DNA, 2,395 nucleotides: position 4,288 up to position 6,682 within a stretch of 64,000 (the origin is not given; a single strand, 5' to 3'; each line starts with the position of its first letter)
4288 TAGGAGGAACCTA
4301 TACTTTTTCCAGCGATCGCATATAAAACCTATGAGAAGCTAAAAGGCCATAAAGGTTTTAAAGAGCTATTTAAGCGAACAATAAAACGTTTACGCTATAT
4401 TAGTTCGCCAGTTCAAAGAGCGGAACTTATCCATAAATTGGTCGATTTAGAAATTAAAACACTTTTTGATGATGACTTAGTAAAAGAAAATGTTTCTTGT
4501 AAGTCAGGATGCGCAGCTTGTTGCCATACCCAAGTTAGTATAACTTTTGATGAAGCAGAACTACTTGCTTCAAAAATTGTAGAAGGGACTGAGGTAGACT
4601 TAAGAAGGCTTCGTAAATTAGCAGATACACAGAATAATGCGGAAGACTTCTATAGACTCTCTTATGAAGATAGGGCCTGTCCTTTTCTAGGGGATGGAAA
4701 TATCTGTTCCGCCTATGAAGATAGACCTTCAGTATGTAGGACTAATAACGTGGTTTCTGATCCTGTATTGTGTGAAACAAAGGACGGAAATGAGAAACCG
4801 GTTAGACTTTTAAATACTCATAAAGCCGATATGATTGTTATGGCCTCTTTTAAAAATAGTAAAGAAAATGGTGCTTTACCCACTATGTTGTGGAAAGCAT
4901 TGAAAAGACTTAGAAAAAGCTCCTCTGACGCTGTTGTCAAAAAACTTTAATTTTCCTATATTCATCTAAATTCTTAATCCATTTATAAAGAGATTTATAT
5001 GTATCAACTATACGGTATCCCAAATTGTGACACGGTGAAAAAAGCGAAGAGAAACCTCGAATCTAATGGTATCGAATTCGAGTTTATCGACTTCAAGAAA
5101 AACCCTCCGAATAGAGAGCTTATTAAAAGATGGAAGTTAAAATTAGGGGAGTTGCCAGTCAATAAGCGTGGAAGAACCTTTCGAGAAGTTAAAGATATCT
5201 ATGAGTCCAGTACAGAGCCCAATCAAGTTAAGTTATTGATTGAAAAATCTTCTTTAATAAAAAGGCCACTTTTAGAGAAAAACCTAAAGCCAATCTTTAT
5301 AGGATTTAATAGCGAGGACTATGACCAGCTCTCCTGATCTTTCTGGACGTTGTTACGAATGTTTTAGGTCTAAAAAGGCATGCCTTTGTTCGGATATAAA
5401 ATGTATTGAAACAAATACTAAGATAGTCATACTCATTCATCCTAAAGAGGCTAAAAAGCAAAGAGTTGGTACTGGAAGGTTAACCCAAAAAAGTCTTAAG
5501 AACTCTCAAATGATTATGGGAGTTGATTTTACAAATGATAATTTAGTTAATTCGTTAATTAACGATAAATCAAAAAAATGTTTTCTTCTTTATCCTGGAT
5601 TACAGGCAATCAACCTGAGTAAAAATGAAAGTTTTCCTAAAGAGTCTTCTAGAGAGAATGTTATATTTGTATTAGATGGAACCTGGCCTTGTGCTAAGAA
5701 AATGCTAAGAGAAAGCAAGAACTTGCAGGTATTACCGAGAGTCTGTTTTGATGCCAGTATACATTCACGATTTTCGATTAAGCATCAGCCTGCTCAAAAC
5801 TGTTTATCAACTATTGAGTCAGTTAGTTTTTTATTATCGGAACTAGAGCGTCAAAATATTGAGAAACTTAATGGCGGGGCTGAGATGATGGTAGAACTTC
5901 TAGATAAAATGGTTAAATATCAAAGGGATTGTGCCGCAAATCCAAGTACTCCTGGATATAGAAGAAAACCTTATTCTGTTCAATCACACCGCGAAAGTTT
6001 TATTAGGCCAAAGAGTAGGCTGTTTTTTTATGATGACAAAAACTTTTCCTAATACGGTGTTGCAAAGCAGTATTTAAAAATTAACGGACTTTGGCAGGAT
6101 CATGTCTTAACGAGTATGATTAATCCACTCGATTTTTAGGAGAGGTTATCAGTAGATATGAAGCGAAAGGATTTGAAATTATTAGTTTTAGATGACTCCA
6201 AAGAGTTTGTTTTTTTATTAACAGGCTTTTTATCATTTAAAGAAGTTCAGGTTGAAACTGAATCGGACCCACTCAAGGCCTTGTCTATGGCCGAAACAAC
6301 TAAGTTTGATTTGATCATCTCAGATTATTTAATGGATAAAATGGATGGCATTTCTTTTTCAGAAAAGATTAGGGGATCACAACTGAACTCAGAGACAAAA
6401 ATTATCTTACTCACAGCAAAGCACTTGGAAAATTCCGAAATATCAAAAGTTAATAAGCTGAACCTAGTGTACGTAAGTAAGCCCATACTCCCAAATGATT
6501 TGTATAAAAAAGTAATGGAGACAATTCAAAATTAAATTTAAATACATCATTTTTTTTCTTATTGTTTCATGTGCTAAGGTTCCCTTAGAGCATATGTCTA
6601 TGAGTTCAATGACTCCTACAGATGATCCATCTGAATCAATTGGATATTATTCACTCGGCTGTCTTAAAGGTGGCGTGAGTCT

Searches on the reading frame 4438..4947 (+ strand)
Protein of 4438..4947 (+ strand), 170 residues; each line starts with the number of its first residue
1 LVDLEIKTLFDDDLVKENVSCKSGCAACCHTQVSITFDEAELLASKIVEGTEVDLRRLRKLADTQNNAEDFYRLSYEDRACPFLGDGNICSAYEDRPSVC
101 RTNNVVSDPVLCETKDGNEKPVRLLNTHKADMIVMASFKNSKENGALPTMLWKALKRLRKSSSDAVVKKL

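Call 28: search_protein_families(library=pfam, proteins=[window:4438-4947:+], max_evalue=0.00001)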
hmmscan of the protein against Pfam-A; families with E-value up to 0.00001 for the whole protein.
window:4438-4947:+ (170 aa): 1 family
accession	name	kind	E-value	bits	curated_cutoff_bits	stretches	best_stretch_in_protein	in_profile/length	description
PF03692.20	CxxCxxCC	-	3.4e-10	40.9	23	1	21-106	2-72/85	Putative zinc- or iron-chelating domain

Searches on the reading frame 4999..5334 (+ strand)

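Call 28: search_protein_families(library=pfam, proteins=[window:4999-5334:+], max_evalue=0.00001)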
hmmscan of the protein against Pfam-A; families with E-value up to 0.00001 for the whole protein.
window:4999-5334:+ (112 aa): 1 family
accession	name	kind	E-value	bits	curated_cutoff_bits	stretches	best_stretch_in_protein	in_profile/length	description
PF03960.21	ArsC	-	1.7e-14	54.3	24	1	5-110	1-78/79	ArsC family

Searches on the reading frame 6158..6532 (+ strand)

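Call 28: search_protein_families(library=pfam, proteins=[window:6158-6532:+], max_evalue=0.00001)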
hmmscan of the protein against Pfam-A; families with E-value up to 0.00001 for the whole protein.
window:6158-6532:+ (125 aa): 1 family
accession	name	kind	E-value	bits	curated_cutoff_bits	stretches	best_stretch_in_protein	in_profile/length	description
PF00072.30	Response_reg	-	9.3e-17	61.6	30.2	1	9-119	2-110/111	Response regulator receiver domain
